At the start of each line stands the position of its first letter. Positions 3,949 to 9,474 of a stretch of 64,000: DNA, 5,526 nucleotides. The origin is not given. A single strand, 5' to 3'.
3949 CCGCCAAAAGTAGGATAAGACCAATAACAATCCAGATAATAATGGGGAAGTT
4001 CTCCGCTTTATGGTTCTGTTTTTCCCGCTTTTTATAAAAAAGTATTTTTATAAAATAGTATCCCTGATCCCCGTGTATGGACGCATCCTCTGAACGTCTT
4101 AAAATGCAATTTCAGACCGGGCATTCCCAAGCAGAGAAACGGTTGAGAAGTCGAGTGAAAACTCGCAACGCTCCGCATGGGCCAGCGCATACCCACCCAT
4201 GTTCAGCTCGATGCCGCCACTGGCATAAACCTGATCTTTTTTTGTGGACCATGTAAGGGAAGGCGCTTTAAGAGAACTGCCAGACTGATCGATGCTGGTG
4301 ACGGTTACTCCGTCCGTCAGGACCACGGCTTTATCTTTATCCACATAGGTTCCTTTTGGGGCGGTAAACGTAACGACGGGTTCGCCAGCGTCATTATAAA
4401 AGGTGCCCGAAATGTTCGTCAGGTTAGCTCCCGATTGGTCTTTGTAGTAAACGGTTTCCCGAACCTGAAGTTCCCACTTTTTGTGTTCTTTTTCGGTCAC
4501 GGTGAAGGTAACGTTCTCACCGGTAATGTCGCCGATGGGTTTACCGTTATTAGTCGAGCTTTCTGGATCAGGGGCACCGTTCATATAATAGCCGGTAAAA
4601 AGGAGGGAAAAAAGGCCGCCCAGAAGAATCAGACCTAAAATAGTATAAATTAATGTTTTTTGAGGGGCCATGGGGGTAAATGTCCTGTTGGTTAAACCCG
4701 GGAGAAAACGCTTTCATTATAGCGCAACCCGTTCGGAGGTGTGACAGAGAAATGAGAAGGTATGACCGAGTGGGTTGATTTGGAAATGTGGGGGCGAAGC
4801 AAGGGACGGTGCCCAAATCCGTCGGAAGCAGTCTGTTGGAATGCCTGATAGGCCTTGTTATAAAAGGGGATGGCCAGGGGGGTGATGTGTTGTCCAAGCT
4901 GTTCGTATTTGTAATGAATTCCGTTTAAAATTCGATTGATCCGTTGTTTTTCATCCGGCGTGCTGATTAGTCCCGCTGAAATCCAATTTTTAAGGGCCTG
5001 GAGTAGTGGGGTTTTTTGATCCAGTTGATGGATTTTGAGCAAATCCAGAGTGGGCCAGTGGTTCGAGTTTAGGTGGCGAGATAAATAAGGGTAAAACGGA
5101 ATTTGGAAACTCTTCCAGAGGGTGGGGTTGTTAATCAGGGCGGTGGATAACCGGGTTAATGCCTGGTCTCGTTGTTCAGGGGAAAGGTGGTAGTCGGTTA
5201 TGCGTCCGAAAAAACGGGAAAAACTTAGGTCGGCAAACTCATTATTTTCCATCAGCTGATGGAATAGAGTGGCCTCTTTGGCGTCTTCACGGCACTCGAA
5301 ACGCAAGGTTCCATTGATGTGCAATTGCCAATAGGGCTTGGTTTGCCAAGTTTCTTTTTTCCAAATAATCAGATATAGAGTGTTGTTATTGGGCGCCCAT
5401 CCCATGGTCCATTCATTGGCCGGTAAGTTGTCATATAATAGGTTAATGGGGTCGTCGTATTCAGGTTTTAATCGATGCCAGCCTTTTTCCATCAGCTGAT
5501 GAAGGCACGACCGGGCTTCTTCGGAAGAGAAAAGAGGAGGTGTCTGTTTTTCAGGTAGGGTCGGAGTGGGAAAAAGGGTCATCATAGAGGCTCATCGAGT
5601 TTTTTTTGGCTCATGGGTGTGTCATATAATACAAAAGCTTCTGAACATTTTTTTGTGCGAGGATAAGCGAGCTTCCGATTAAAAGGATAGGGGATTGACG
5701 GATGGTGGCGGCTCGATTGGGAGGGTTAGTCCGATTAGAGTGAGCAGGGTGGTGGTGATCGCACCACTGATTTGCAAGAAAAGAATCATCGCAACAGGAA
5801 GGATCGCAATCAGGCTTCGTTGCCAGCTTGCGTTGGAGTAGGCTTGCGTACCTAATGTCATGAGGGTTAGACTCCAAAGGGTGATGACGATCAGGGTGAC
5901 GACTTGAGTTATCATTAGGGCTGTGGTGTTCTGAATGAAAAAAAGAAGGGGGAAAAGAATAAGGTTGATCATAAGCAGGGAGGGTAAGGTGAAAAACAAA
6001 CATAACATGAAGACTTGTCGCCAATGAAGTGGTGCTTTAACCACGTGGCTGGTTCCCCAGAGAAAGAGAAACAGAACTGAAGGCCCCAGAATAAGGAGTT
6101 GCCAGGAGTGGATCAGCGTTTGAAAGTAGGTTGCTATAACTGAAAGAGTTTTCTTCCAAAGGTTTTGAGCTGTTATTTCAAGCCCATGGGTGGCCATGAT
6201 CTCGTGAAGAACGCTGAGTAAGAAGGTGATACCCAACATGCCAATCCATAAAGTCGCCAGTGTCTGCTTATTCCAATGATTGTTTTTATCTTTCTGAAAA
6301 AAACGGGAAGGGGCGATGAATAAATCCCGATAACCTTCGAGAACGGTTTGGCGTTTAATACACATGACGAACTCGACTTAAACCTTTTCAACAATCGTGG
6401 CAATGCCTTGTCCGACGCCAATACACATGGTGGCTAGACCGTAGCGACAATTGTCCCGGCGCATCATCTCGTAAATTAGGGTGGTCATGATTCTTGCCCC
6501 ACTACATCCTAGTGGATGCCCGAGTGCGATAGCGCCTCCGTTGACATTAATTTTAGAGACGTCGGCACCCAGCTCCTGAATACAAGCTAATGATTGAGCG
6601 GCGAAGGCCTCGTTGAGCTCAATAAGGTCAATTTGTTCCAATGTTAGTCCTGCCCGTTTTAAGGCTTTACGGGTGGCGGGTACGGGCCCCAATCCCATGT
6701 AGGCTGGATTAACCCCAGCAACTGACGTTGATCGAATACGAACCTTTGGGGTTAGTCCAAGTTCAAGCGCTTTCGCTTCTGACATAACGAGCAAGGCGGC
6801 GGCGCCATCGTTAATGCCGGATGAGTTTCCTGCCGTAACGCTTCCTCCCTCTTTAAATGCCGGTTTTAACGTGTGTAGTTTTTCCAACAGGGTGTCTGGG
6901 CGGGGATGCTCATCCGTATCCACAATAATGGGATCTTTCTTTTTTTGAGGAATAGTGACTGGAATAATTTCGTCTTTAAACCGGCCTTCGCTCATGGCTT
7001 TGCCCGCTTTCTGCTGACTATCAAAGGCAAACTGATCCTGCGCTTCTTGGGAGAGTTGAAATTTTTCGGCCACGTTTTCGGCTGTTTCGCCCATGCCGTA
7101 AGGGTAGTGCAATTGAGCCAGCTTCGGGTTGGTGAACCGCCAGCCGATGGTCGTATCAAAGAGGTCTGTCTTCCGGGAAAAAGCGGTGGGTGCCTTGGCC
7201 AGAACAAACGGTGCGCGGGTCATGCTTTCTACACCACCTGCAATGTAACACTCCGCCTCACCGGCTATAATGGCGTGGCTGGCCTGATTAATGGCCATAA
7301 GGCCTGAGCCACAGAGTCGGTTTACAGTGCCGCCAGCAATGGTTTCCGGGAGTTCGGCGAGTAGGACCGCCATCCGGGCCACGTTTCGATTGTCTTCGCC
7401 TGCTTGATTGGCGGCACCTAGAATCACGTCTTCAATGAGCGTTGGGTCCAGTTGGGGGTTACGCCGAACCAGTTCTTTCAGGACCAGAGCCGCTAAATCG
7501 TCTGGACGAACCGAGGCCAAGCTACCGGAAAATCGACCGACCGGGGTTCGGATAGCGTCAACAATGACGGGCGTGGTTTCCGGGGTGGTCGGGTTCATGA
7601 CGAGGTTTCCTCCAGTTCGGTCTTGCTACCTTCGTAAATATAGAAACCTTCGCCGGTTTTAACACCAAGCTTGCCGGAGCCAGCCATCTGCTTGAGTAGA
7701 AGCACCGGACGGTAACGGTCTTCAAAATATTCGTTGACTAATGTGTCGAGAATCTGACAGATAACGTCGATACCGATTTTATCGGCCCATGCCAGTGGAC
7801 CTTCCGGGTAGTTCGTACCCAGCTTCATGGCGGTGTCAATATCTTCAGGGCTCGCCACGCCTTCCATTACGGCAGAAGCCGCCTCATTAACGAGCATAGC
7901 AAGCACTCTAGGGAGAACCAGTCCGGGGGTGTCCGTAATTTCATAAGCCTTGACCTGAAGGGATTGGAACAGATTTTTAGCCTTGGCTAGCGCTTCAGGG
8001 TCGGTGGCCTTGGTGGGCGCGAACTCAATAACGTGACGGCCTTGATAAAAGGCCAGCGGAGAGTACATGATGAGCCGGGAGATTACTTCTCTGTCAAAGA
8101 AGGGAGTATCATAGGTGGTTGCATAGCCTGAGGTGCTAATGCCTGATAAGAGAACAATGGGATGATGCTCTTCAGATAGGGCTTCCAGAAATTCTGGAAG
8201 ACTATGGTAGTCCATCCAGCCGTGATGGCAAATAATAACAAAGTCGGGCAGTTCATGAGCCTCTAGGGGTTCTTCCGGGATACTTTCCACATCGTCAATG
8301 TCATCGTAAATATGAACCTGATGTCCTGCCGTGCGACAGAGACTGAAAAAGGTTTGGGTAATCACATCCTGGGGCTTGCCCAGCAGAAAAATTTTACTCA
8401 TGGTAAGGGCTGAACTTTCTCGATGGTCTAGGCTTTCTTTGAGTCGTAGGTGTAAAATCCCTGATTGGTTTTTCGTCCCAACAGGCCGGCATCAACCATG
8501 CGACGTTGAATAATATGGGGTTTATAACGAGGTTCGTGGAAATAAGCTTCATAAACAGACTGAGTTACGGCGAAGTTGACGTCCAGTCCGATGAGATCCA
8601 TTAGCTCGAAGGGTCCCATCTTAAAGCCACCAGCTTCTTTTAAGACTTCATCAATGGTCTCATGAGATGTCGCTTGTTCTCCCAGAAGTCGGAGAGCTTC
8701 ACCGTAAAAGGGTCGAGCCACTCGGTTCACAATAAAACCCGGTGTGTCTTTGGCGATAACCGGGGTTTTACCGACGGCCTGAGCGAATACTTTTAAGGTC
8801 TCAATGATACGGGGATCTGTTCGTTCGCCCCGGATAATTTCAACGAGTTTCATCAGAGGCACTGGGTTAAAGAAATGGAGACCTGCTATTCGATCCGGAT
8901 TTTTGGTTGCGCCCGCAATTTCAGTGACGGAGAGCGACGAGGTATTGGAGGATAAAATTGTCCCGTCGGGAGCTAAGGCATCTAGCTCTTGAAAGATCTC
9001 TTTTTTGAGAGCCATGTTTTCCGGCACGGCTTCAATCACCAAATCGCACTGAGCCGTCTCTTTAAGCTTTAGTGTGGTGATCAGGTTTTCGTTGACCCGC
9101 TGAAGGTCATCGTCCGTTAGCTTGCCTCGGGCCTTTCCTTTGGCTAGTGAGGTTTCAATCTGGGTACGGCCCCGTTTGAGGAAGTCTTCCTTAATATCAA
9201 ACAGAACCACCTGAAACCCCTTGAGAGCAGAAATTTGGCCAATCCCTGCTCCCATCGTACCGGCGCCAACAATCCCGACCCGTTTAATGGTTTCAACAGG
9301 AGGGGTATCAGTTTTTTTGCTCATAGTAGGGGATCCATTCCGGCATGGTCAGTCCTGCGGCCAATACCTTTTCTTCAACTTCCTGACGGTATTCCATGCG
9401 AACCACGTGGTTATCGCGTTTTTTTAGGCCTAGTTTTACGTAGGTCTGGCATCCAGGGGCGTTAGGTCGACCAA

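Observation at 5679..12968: paa-like CoA-ester catabolic operon with a lone PaaA-family diiron protein and no PaaBCDE/PaaK/PaaZ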

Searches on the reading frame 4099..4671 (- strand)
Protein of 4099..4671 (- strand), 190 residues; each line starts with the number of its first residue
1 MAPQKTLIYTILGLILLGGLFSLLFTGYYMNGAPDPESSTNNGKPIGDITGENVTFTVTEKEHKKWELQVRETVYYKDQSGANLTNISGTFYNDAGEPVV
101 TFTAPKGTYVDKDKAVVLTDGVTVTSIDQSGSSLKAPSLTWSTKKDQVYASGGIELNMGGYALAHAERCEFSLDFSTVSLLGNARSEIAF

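Call 61: search_protein_families(library=pfam, proteins=[window:4099-4671:-], max_evalue=0.01)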
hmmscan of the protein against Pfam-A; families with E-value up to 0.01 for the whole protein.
window:4099-4671:- (190 aa): 1 family
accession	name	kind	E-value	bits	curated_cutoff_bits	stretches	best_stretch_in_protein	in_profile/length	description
PF06835.18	LptC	-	3.3e-14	53.3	21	1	21-187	11-173/175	Lipopolysaccharide-assembly, LptC-related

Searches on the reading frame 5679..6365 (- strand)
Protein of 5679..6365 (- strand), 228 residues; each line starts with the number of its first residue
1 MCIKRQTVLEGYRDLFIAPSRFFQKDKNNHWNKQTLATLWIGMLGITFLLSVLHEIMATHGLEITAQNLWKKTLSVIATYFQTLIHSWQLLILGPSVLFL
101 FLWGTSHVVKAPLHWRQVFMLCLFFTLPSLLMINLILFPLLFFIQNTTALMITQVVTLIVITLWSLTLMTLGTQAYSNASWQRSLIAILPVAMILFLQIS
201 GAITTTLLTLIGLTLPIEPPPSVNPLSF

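Call 3: search_protein_families(library=pfam, proteins=[window:5679-6365:-], max_evalue=0.01)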
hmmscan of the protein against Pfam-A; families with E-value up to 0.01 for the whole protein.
window:5679-6365:- (228 aa): 1 family
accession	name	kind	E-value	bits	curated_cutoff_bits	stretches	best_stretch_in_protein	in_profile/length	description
PF04893.22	Yip1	-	4.4e-08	33.6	28.6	1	14-197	2-169/173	Yip1 domain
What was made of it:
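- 5679..6365 (-): Yip1-domain membrane protein, last gene of the tight run. Role unknown. PF04893 scores 33.6 bits (call 3).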

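Call 4: search_protein_families(library=ncbifam, proteins=[window:5679-6365:-], max_evalue=0.001)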
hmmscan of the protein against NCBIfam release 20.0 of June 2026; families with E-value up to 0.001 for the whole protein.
window:5679-6365:- (228 aa): 0 families

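Call 77: search_protein_families(library=ncbifam, proteins=[window:5679-6365:-], max_evalue=0.001)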
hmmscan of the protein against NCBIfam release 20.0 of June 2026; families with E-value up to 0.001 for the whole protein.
window:5679-6365:- (228 aa): 0 families

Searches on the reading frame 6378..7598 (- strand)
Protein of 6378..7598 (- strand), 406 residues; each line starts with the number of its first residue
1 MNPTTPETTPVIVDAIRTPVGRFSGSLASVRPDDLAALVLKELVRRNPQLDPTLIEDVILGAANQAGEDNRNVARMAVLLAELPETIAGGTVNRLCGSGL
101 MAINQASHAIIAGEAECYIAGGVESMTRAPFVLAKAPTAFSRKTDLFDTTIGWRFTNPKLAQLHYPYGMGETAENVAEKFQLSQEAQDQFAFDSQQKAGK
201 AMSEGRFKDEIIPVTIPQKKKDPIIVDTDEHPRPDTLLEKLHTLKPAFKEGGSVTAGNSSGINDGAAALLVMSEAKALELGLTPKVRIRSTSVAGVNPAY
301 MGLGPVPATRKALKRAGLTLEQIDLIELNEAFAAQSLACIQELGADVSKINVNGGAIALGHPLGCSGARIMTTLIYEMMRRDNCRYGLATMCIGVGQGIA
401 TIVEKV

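Call 3: search_protein_families(library=pfam, proteins=[window:6378-7598:-], max_evalue=0.01)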
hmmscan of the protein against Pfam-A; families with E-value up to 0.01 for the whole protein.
window:6378-7598:- (406 aa): 4 families
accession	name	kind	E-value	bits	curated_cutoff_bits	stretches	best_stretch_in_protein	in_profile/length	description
PF00108.29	Thiolase_N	-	9.4e-83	278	26.4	1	11-274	2-259/260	Thiolase, N-terminal domain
PF02803.24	Thiolase_C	-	5.1e-51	171.9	27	1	283-405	2-123/123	Thiolase, C-terminal domain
PF00109.32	ketoacyl-synt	-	5.5e-05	23.3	20.8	1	95-128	173-206/252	Beta-ketoacyl synthase, N-terminal domain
PF22691.2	Thiolase_C_1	-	0.00051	20.2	28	0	308-344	23-59/144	Thiolase C-terminal domain-like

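Call 4: search_protein_families(library=ncbifam, proteins=[window:6378-7598:-], max_evalue=0.001)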
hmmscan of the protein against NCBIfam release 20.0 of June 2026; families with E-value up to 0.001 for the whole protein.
window:6378-7598:- (406 aa): 47 families (the best 25 are shown)
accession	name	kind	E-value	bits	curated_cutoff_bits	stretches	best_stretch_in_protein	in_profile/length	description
NF006551.0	PRK09050.1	subfamily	1.3e-177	590.9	605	1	11-406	5-401/401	3-oxoadipyl-CoA thiolase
TIGR02430.1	pcaF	equivalog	4.8e-174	579.1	597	1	11-406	4-400/400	3-oxoadipyl-CoA thiolase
NF006001.0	PRK08131.1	equivalog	2.1e-150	501.1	622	1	12-406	6-400/401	3-oxoadipyl-CoA thiolase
TIGR01930.1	AcCoA-C-Actrans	subfamily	7e-147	489.4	240.55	1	12-404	1-385/385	acetyl-CoA C-acyltransferase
NF004853.0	PRK06205.1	subfamily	1.3e-130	436.1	551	1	11-406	5-403/404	acetyl-CoA C-acetyltransferase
NF006510.0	PRK08947.1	equivalog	1.7e-130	435.4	519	1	11-406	5-387/387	acetyl-CoA C-acyltransferase FadA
NF004206.0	PRK05656.1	subfamily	3e-130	434.8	688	1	11-404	5-391/392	acetyl-CoA C-acetyltransferase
NF006552.0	PRK09051.1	subfamily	5.9e-126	420.9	565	1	11-406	7-395/395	beta-ketothiolase BktB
NF006553.0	PRK09052.1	equivalog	7.9e-123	410.4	567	1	11-406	9-399/399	acetyl-CoA C-acyltransferase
TIGR02445.1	fadA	equivalog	3.7e-122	408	591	1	11-406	3-385/385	acetyl-CoA C-acyltransferase FadA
NF005890.0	PRK07851.1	equivalog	9e-119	397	580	1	10-405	4-404/406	acetyl-CoA C-acetyltransferase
NF005805.0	PRK07661.1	equivalog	3.8e-117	391.5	633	1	11-405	5-390/391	acetyl-CoA C-acetyltransferase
NF042999.1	bketothiol_BktB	equivalog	2.7e-116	389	725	1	11-406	6-394/394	beta-ketothiolase BktB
NF005077.0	PRK06504.1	subfamily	8.9e-108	360.9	590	1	11-406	5-390/390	acetyl-CoA C-acetyltransferase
NF005865.0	PRK07801.1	equivalog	9.2e-108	360.8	591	1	11-405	5-381/382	acetyl-CoA C-acetyltransferase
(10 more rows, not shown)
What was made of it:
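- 6378..7598 (-): PaaJ/PcaF-type 3-oxoadipyl-CoA thiolase. pcaF TIGR02430 scores 579 against a cutoff of 597 (call 4).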

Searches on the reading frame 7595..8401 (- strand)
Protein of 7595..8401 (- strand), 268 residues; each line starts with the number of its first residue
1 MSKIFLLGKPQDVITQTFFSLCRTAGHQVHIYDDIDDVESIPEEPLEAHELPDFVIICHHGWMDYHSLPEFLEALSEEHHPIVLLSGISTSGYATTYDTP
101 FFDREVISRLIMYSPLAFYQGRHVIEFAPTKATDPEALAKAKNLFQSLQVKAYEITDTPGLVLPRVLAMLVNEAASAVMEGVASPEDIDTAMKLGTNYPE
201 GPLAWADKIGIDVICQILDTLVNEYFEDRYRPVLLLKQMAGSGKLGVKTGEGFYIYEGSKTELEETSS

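Call 3: search_protein_families(library=pfam, proteins=[window:7595-8401:-], max_evalue=0.01)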
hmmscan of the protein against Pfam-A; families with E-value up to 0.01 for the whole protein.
window:7595-8401:- (268 aa): 2 families
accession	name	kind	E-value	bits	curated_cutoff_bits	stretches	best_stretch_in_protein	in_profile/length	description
PF00725.27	3HCDH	-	6.2e-27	94.4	22.1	1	160-256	1-97/97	3-hydroxyacyl-CoA dehydrogenase, C-terminal domain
PF18321.7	3HCDH_RFF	-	0.006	17.4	23.6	0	125-159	35-69/69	3-hydroxybutyryl-CoA dehydrogenase reduced Rossmann-fold domain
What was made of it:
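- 7595..8401 (-): C-terminal half of the split PaaH (reduced Rossmann domain plus a second 3HCDH C domain). Contains a 3HCDH C domain only (call 3).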

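Call 4: search_protein_families(library=ncbifam, proteins=[window:7595-8401:-], max_evalue=0.001)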
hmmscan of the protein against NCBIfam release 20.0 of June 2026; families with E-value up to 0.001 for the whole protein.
window:7595-8401:- (268 aa): 18 families
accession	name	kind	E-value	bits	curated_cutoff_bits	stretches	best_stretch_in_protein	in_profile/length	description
NF006124.0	PRK08268.1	subfamily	1.3e-46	159.6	508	2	105-240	361-496/507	3-hydroxyacyl-CoA dehydrogenase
TIGR02279.1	PaaC-3OHAcCoADH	equivalog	4.6e-37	128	669.4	1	119-242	374-497/503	3-hydroxyacyl-CoA dehydrogenase PaaH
NF004474.0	PRK05808.1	subfamily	1.4e-36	126.3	408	1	126-257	152-283/283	3-hydroxybutyryl-CoA dehydrogenase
NF006722.0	PRK09260.1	equivalog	2.7e-28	99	429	1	124-260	150-285/289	3-hydroxyacyl-CoA dehydrogenase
NF005715.0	PRK07530.1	equivalog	6.9e-28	97.9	420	1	124-260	151-287/292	3-hydroxybutyryl-CoA dehydrogenase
NF005875.0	PRK07819.1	subfamily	1.7e-25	90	319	1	124-256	153-286/287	3-hydroxybutyryl-CoA dehydrogenase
NF006125.0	PRK08269.1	equivalog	1.3e-21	77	427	1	124-259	162-299/334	3-hydroxybutyryl-CoA dehydrogenase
NF006143.0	PRK08293.1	equivalog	1.5e-18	67.1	312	1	123-257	152-288/291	3-hydroxyacyl-CoA dehydrogenase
NF008363.0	PRK11154.1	equivalog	2.6e-17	62.2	869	1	124-260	457-590/708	fatty acid oxidation complex subunit alpha FadJ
NF042925.1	FHMPC_DH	equivalog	1.1e-14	54.5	500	1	124-260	145-284/304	5-formyl-3-hydroxy-2-methylpyridine 4-carboxylate 5-dehydrogenase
TIGR02440.1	FadJ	equivalog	1.9e-14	52.9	968.45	1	123-260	451-587/699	fatty acid oxidation complex subunit alpha FadJ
NF004699.0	PRK06035.1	equivalog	5.7e-13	48.7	500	1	124-249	153-278/294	3-hydroxyacyl-CoA dehydrogenase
TIGR02441.1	fa_ox_alpha_mit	equivalog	3.5e-12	45.2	964.65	1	125-261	483-618/737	fatty acid oxidation complex subunit alpha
NF004783.0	PRK06129.1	equivalog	5.9e-09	35.7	347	1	123-195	149-222/315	3-hydroxyacyl-CoA dehydrogenase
NF008727.0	PRK11730.1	equivalog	2.3e-08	32.8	870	1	130-260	466-596/717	fatty acid oxidation complex subunit alpha FadB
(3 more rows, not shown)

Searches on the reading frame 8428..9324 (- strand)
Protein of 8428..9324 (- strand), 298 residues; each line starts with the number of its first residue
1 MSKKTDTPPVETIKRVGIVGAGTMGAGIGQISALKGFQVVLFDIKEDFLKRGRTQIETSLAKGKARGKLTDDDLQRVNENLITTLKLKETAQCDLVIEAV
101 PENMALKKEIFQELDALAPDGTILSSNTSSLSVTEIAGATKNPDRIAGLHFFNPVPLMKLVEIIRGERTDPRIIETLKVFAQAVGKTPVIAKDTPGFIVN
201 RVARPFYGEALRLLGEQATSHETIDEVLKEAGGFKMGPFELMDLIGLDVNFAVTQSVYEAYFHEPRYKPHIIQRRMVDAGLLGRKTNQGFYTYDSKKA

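Call 3: search_protein_families(library=pfam, proteins=[window:8428-9324:-], max_evalue=0.01)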
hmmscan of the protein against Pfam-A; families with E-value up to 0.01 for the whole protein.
window:8428-9324:- (298 aa): 4 families
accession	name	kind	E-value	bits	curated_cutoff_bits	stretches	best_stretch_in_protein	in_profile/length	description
PF02737.24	3HCDH_N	-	1.1e-65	221.4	22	1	16-194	2-180/180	3-hydroxyacyl-CoA dehydrogenase, NAD binding domain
PF00725.27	3HCDH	-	3.5e-30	104.8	22.1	1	196-293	1-97/97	3-hydroxyacyl-CoA dehydrogenase, C-terminal domain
PF03446.21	NAD_binding_2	-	0.00056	20.4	21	1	15-134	1-100/161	NAD binding domain of 6-phosphogluconate dehydrogenase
PF01210.29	NAD_Gly3P_dh_N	-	0.0034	17.8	23.1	1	16-124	2-99/158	NAD-dependent glycerol-3-phosphate dehydrogenase N-terminus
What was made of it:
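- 8428..9324 (-): N-terminal, catalytic half of a split PaaH (3-hydroxyadipyl-CoA dehydrogenase type). Contains 3HCDH_N and 3HCDH domains (call 3).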

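Call 4: search_protein_families(library=ncbifam, proteins=[window:8428-9324:-], max_evalue=0.001)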
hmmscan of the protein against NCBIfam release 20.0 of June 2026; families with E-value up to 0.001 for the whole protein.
window:8428-9324:- (298 aa): 19 families
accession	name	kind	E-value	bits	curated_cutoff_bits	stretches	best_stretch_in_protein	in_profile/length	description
NF006124.0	PRK08268.1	subfamily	1.2e-132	443.5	508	1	11-297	5-291/507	3-hydroxyacyl-CoA dehydrogenase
TIGR02279.1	PaaC-3OHAcCoADH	equivalog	4.3e-108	362.3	669.4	1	14-296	6-288/503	3-hydroxyacyl-CoA dehydrogenase PaaH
NF004474.0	PRK05808.1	subfamily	1.9e-95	319.4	408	1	12-293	2-282/283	3-hydroxybutyryl-CoA dehydrogenase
NF005875.0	PRK07819.1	subfamily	6.1e-85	285.1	319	1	11-293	3-286/287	3-hydroxybutyryl-CoA dehydrogenase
NF005715.0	PRK07530.1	equivalog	5.6e-80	268.8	420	1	12-296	3-286/292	3-hydroxybutyryl-CoA dehydrogenase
NF006722.0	PRK09260.1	equivalog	7.3e-80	268.3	429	1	13-296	2-284/289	3-hydroxyacyl-CoA dehydrogenase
NF008727.0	PRK11730.1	equivalog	7.5e-74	249.3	870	1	6-296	306-595/717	fatty acid oxidation complex subunit alpha FadB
NF004699.0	PRK06035.1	equivalog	2e-68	230.7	500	1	12-286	2-278/294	3-hydroxyacyl-CoA dehydrogenase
NF006143.0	PRK08293.1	equivalog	3.2e-66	223.6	312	1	11-295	2-289/291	3-hydroxyacyl-CoA dehydrogenase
NF008363.0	PRK11154.1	equivalog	6e-63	213.1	869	1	10-296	306-589/708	fatty acid oxidation complex subunit alpha FadJ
TIGR02437.1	FadB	equivalog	8.5e-62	209.5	933.55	1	8-296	308-595/714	fatty acid oxidation complex subunit alpha FadB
TIGR02441.1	fa_ox_alpha_mit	equivalog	6.2e-59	199.8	964.65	1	9-297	331-617/737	fatty acid oxidation complex subunit alpha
TIGR02440.1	FadJ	equivalog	2.1e-54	184.9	968.45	1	9-296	300-584/699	fatty acid oxidation complex subunit alpha FadJ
NF006125.0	PRK08269.1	equivalog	1.7e-51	175.2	427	1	13-295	5-298/334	3-hydroxybutyryl-CoA dehydrogenase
NF052272.1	Staph_FadB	exception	1.3e-49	169.1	999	1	12-297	2-292/752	3-hydroxyacyl-CoA dehydrogenase/crotonase FadB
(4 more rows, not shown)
